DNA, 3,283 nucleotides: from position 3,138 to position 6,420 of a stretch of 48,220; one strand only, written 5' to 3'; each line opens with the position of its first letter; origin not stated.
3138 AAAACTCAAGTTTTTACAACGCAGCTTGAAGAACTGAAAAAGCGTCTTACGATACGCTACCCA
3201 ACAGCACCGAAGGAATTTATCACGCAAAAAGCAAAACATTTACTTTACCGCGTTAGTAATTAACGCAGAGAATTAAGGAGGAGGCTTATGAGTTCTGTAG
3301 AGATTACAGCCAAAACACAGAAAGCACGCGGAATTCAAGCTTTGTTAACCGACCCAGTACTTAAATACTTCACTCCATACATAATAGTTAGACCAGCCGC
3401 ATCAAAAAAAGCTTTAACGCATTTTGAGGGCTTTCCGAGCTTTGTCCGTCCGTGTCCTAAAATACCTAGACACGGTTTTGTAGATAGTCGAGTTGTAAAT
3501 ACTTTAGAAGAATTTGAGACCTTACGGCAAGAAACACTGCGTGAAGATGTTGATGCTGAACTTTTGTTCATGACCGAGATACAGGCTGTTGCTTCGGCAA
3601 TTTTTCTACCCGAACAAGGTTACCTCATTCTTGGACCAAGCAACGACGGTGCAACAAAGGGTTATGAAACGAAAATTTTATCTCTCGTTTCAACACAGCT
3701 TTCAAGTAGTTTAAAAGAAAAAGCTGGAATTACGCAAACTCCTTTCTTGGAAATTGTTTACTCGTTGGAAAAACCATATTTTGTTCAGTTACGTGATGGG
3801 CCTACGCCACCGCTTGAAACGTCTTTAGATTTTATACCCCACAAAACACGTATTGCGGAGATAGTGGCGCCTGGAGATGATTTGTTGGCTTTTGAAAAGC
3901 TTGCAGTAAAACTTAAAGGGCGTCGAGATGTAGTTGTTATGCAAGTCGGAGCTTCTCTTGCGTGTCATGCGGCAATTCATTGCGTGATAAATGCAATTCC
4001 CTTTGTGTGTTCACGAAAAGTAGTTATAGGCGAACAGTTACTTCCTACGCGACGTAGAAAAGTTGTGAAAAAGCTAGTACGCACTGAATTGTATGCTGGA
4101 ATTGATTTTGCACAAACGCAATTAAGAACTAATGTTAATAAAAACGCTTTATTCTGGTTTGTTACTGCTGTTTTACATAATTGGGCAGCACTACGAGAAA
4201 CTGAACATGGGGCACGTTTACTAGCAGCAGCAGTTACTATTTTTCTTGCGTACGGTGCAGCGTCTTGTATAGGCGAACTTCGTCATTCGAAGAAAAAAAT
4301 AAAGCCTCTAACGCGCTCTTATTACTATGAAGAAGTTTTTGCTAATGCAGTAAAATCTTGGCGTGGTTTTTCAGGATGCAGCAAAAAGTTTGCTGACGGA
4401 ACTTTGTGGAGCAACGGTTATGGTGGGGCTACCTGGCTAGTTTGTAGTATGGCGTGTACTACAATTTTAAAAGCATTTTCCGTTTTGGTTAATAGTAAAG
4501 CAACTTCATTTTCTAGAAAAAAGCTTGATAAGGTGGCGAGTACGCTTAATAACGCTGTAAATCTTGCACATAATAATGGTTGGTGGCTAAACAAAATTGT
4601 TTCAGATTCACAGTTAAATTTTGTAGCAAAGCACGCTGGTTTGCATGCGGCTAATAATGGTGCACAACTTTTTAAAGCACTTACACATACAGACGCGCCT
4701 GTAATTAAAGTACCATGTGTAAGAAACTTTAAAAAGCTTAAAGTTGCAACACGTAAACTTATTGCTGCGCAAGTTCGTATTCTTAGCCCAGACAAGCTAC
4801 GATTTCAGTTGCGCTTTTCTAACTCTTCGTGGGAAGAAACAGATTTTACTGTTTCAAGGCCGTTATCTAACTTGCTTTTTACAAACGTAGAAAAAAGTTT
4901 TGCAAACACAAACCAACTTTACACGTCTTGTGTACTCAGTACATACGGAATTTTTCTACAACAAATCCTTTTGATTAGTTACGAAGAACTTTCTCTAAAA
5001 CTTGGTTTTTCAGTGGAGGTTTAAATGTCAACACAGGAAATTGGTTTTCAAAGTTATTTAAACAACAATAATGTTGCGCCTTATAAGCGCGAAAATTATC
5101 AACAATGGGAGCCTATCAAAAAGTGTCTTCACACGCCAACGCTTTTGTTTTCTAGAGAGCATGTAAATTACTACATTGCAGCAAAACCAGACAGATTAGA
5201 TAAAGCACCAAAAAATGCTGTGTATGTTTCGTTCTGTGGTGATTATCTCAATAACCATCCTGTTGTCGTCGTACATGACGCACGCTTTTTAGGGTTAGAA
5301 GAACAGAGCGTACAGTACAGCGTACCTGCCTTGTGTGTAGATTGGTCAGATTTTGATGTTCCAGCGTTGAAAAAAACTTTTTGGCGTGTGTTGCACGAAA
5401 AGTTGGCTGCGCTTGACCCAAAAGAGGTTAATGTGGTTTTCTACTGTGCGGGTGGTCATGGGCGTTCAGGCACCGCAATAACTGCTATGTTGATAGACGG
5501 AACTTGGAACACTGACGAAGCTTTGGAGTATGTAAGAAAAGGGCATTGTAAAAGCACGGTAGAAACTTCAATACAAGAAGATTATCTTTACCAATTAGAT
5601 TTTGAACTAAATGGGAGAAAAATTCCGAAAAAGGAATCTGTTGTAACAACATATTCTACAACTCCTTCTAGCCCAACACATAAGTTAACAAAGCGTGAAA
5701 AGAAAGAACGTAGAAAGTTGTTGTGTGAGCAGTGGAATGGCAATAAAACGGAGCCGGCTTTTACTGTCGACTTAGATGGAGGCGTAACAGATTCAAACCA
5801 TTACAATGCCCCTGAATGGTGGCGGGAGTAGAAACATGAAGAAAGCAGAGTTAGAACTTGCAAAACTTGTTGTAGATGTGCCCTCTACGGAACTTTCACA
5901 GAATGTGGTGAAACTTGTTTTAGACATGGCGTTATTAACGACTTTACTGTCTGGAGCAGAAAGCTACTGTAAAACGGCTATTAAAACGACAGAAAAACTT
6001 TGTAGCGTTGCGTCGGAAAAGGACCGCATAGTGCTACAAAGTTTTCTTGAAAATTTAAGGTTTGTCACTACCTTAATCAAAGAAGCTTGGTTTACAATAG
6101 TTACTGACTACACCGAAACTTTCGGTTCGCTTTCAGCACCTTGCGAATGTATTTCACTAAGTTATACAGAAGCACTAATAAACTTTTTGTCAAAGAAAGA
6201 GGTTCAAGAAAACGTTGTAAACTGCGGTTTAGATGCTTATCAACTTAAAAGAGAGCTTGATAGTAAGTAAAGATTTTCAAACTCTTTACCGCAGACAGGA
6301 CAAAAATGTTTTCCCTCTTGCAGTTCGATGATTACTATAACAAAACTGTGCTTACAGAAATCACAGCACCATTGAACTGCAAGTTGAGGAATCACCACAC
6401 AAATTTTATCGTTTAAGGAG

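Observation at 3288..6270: Coupled dikinase-like enzyme, Cys-X5-Arg phosphatase and helical partner: a candidate undescribed phage phospho-cycling cassette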

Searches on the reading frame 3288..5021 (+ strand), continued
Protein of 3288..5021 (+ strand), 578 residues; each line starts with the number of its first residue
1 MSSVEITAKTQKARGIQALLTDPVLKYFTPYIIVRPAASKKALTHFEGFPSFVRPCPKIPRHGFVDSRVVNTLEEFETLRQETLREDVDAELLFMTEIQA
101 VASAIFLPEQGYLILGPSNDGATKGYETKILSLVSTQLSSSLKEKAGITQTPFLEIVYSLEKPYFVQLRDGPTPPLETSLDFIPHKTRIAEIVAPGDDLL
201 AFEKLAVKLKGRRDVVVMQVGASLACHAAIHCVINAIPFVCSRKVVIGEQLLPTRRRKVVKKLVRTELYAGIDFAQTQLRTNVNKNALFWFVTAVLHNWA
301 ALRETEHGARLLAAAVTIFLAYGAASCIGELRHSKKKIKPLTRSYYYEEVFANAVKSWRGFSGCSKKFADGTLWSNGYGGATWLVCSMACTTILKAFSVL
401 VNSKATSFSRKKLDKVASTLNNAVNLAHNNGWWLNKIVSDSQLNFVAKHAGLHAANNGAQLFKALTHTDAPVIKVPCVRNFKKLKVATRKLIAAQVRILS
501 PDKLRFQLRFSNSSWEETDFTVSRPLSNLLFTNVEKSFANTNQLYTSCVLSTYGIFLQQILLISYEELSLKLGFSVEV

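Call 97: find_related_loci(query=A1, collection=genome_contigs, flank=6000)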
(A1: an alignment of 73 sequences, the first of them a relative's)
Query A1 (578 aa) in genome_contigs; peptide patterns used: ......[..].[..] (x = any residue, [..] = any of these).
19 stretches matched a pattern; 5 encode a relative of the query (tblastn E <= 1e-3); 5 distinct loci.
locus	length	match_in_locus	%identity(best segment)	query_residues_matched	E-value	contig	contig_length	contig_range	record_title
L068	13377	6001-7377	33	9-470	8e-61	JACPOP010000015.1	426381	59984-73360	MAG: Chloroflexi bacterium isolate NC_groundwater_604_Pr5_B-0.1um_68_17 alan_book_18_scaffold_308168, whole genome shotg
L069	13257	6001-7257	34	9-447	1e-56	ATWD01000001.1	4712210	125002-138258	Acidobacteriaceae bacterium TAA 166 H979DRAFT_scaffold_0.1_C, whole genome shotgun sequence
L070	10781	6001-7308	29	8-464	3e-49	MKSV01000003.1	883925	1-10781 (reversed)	MAG: Acidobacteriales bacterium 59-55 SCNpilot_cont_750_bf_scaffold_20, whole genome shotgun sequence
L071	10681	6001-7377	30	4-456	7e-49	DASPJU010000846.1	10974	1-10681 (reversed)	MAG TPA_asm: Salinarimonas sp. isolate SMAG_U12018 k141_1749574, whole genome shotgun sequence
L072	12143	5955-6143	37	17-74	3e-4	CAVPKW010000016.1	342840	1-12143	MAG: uncultured Acidobacteriaceae bacterium isolate MFD10071.bin.1.35 genome assembly, contig: contig_53952, whole genom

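Call 100: search_protein_families(library=pfam, proteins=[P0077, P0096, P0109, P0163, P0243, P0221, P0233, P0213, L032:4459-7986:+], max_evalue=0.01)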
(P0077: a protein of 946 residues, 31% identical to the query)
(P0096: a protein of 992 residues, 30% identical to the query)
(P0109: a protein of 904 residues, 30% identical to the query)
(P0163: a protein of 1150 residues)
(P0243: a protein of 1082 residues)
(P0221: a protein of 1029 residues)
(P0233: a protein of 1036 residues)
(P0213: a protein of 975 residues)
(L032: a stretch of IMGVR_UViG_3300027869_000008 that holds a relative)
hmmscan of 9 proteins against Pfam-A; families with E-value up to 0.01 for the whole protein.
P0077 (946 aa): 1 family
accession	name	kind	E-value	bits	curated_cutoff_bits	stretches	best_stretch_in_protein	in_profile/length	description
PF00132.30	Hexapep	-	3e-06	27.1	27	0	234-267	2-35/36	Bacterial transferase hexapeptide (six repeats)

P0096 (992 aa): 2 families
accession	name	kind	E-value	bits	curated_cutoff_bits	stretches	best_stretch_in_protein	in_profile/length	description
PF00132.30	Hexapep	-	1.7e-06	27.9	27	0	187-221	1-35/36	Bacterial transferase hexapeptide (six repeats)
PF25084.1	LbH_EIF2B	-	0.00057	20.3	54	1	192-243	54-104/105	EIF2B subunit epsilon LbH domain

P0109 (904 aa): 2 families
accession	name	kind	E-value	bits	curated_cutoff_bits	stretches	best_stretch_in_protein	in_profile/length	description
PF00132.30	Hexapep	-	2.1e-05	24.4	27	0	138-171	1-34/36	Bacterial transferase hexapeptide (six repeats)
PF25084.1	LbH_EIF2B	-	0.00017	22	54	0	184-225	13-55/105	EIF2B subunit epsilon LbH domain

P0163 (1150 aa): 0 families

P0243 (1082 aa): 0 families

P0221 (1029 aa): 0 families

P0233 (1036 aa): 0 families

P0213 (975 aa): 0 families

L032:4459-7986:+ (1176 aa): 0 families

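Call 103: find_encoding_contigs(protein=P0020, flank=10000, max_places=1)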
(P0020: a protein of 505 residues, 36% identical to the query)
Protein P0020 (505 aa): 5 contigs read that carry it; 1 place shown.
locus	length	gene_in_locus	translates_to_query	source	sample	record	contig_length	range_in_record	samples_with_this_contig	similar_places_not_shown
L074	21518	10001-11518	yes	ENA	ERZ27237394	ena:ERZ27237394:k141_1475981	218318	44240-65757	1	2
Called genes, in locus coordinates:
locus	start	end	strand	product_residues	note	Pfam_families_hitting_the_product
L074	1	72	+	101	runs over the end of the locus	-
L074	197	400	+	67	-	-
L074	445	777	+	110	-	-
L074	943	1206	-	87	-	-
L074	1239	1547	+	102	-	-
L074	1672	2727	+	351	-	PF19587:DUF6094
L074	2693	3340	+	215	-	-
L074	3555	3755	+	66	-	-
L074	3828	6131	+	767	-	PF00176:SNF2-rel_dom (faint), PF00271:Helicase_C (weak)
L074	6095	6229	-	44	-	-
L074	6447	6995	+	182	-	-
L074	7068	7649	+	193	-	-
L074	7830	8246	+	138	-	PF20213:DUF6573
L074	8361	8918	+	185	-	-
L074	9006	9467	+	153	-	-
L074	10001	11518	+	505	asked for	-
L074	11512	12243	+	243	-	PF00102:Y_phosphatase (weak), PF22784:PTP-SAK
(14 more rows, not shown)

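Call 104: find_encoding_contigs(protein=P0050, flank=10000, max_places=1)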
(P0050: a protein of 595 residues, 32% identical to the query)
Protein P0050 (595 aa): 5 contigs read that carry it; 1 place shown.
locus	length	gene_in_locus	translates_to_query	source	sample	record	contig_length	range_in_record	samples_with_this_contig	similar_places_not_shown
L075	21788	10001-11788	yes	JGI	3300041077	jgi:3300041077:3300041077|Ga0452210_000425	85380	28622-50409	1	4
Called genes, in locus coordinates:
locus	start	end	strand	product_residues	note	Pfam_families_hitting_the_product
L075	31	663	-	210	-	PF05637:Glyco_transf_34 (faint)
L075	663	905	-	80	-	-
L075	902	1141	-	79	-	-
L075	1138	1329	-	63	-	-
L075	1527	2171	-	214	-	PF00226:DnaJ (weak)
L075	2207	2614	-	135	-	-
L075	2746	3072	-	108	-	-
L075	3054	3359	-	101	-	-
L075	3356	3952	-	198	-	-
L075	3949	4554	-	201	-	-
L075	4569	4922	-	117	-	PF12957:DUF3846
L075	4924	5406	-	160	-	-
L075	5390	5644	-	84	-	-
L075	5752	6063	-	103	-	-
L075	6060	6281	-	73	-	-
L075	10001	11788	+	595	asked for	-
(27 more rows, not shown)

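Call 105: find_encoding_contigs(protein=P0109, flank=10000, max_places=1)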
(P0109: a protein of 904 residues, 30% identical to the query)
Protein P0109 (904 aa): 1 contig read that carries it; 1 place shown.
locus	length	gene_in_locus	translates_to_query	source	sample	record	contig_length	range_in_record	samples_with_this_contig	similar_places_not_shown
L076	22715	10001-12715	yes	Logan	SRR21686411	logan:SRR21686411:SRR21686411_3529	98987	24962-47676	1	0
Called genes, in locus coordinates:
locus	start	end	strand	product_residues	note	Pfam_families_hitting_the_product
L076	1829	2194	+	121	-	-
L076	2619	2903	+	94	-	-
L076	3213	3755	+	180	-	-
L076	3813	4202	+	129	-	-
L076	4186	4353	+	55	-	-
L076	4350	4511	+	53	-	-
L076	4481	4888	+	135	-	-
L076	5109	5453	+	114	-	-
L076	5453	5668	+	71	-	-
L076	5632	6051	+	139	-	-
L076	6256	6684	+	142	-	-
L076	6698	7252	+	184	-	-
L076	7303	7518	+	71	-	-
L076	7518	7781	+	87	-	-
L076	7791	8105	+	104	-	-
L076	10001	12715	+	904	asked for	PF00132:Hexapep (faint)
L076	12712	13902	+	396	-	PF22784:PTP-SAK (weak)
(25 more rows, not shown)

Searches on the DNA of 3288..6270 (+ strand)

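Call 6: search_dna_similar(query=window:3288-6270:+, collection=phages, mode=distant, max_rows=20)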
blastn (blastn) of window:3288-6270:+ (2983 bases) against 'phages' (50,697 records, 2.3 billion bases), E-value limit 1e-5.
No match.

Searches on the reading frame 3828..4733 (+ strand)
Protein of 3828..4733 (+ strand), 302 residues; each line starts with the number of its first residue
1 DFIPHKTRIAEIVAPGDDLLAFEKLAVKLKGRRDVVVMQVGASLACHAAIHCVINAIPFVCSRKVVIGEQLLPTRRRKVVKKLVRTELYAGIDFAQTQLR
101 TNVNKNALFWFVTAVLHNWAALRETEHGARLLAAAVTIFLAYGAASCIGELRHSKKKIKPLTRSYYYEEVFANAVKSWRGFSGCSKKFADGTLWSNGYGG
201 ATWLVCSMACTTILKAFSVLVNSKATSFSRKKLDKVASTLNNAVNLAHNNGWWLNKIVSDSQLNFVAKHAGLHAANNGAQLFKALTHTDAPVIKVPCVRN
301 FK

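Call 55: predict_structure(alignment_id=A4)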
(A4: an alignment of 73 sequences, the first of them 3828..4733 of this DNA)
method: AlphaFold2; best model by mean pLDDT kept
length: 302 residues; sequences in the alignment: 73
mean_pLDDT: 92.6   pTM: 0.91
mean pLDDT of the five models: 92.6, 91.7, 91.6, 91.1, 90.6
residues with pLDDT >= 90: 246; 70-90: 49; 50-70: 7; < 50: 0
segments of 3 or more residues with pLDDT < 50: none
pLDDT, mean of each block of 10 residues (from residue 1): 96 94 96 98 92 95 98 84 93 97 91 95 93 98 95 81 94 96 95 89 94 97 95 95 86 84 91 95 92 85 59
secondary structure, 60 per line:
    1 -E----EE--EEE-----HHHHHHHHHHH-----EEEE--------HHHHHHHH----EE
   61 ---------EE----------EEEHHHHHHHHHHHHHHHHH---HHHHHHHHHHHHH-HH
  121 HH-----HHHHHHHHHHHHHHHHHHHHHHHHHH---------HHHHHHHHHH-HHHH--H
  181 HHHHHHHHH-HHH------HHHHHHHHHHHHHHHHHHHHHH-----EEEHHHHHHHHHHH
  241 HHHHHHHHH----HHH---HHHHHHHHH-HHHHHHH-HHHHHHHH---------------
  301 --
elements in order: E11-13 H19-29 E35-38 H47-54 E82-84 H85-101 H105-117 H119-122 H128-153 H163-172 H174-177 H180-189 H200-221 E227-229 H230-249 H260-268 H270-276 H278-285

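Call 57: fold_search(model_id=the predicted structure, library=pdb)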
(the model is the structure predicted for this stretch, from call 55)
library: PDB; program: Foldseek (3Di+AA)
matches with E <= 10: 286; with E <= 0.001: 0
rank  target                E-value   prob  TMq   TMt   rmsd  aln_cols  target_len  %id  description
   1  7vvo_R                2.8e-01  0.09  0.14  0.14  18.7       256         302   12  PTH-bound human PTH1R in complex with Gs (class5) (released 2022-08-03)
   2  1qz4                  4.9e-01  0.06  0.13  0.15  18.4       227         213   16  Structure of YcfC Protein of Unknown Function Escherichia coli (released 2004-03-30)
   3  1m83                  6.0e-01  0.07  0.15  0.15  21.0       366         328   10  Crystal Structure of Tryptophanyl-tRNA Synthetase Complexed with ATP in a Closed, Pre-transition State Conformation (released 2002-12-18)
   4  8hd3_A                8.3e-01  0.07  0.13  0.15  17.5       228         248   10  Farnesoid X Receptor Agonists_FXR fused with a HD3 peptide (released 2023-11-08)
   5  9lxr_R                8.3e-01  0.05  0.13  0.13  19.8       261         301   15  A Cryo-EM structure of LA-PTH-PTH1R-Beta-arrestin1 complex (state 1 conformation) (released 2025-09-10)
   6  5q1i_A                8.7e-01  0.07  0.14  0.17  16.8       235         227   11  Ligand binding to FARNESOID-X-RECEPTOR (released 2017-07-05)
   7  6iv0_B                1.0e+00  0.03  0.10  0.11  23.0       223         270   14  Crystal structure of a bacterial Bestrophin homolog from Klebsiella pneumoniae with a mutation I180A (released 2019-11-13)
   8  9ly2_R                1.1e+00  0.06  0.14  0.13  22.2       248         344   14  A Cryo-EM structure of LA-PTH-PTH1R-V2RT-Beta-arrestin1 complex (state 1 conformation) (released 2026-03-04)
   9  5dk4                  1.2e+00  0.04  0.14  0.14  21.3       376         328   10  Crystal structure analysis of Tryptophanyl-trna synthetase from Bacillus stearothermophilus in complex with indolmycin a (released 2015-11-18)
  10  8pee                  1.2e+00  0.03  0.12  0.04  33.3       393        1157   12  ABCB1 L335C mutant (mABCB1) in the inward facing state bound to AAC (released 2024-03-20)
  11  8ynf_A                1.3e+00  0.12  0.23  0.26  13.1       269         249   13  Structure of Duffy Antigen Receptor for Chemokines (DARC)/ACKR1 in complex with the chemokine, CXCL8 (released 2025-09-17)
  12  6iv0_A                1.3e+00  0.03  0.10  0.11  22.8       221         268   13  Crystal structure of a bacterial Bestrophin homolog from Klebsiella pneumoniae with a mutation I180A (released 2019-11-13)
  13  6i1l_A                1.4e+00  0.03  0.11  0.04  23.7       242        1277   10  Crystal structure of FnCas12a in complex with a crRNA guide and ssDNA target (released 2019-01-23)
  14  6dfu_A                1.5e+00  0.04  0.13  0.13  22.0       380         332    8  Tryptophan--tRNA ligase from Haemophilus influenzae. (released 2018-05-23)
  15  9bz4_B                1.5e+00  0.05  0.16  0.11  22.4       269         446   11  Crystal structure of the C2 and GAP domains of human p120RasGAP (released 2025-01-22)
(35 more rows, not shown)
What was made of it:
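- Closest known: Rifampin phosphotransferase and the two-component small-molecule dikinases. Different: The acceptor domain here is unrelated in fold as far as Foldseek can tell (call 57).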
